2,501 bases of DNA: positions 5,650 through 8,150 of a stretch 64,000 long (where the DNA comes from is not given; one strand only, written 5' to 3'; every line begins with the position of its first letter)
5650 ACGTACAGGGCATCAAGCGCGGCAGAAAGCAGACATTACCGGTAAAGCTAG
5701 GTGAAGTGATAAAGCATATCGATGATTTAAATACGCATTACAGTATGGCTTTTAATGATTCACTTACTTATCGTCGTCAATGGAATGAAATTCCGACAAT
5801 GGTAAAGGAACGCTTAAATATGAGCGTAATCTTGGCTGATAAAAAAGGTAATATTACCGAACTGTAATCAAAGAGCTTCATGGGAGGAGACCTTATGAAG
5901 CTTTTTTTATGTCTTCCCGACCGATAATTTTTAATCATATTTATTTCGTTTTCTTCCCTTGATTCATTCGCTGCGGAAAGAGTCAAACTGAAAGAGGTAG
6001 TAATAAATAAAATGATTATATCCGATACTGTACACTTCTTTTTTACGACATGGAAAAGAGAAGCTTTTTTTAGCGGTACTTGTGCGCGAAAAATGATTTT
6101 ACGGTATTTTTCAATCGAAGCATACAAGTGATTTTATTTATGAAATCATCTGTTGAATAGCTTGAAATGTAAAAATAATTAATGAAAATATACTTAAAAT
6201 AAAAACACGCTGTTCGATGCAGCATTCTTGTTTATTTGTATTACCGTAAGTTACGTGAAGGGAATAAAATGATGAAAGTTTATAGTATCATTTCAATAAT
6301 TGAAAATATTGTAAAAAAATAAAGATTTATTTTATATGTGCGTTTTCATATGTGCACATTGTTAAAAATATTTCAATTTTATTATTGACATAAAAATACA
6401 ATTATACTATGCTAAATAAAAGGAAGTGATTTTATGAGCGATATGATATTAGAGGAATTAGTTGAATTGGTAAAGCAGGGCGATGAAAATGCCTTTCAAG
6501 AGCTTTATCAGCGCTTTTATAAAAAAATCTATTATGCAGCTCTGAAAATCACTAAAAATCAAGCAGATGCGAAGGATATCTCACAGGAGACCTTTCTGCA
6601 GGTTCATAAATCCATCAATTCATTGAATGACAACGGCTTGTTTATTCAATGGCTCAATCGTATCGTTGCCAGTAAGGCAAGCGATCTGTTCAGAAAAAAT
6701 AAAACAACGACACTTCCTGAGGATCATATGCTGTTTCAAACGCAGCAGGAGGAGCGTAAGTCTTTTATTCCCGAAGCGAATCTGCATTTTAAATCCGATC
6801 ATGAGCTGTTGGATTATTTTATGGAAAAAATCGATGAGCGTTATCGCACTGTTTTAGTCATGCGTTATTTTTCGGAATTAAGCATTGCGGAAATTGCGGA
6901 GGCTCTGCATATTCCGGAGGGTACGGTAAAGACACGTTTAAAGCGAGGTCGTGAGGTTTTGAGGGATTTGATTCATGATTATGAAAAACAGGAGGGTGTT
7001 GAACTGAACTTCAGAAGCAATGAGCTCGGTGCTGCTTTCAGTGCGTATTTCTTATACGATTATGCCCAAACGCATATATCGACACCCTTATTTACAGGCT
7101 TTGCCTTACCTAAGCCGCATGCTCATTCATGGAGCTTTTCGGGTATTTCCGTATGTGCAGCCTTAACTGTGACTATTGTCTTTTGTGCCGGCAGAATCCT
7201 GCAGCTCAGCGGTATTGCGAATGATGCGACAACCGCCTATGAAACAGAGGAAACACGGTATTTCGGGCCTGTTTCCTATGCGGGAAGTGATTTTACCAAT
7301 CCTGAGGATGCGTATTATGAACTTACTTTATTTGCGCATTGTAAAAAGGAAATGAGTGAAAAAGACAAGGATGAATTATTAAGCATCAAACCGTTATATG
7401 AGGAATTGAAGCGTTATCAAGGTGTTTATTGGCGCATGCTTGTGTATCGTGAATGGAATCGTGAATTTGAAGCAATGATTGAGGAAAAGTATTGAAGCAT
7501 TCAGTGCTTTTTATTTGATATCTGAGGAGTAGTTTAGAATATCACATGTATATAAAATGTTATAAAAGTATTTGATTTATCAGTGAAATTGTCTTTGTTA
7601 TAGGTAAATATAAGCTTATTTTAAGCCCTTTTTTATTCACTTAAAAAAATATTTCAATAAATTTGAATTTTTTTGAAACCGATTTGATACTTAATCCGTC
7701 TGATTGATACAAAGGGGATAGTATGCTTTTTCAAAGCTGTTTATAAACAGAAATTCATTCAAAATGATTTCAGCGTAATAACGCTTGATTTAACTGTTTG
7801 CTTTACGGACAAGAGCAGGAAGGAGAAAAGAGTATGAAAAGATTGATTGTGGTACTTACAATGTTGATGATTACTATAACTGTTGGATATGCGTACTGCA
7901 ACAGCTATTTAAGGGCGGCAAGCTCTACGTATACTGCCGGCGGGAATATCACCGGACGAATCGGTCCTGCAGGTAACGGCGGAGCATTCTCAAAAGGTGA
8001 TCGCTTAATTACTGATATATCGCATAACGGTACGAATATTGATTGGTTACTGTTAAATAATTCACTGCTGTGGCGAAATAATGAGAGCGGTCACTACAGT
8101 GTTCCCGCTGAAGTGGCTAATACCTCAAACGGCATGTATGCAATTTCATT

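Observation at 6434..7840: Membrane-tethered sigma factor with an ECF-type promoter in front of an 11-kb adhesin pair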

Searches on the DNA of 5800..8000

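Call 65: search_rna_families(source=window, start=5800, end=8000, threshold=evalue, max_evalue=1)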
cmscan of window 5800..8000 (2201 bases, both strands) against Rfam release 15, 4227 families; matches with E-value up to 1: 0.
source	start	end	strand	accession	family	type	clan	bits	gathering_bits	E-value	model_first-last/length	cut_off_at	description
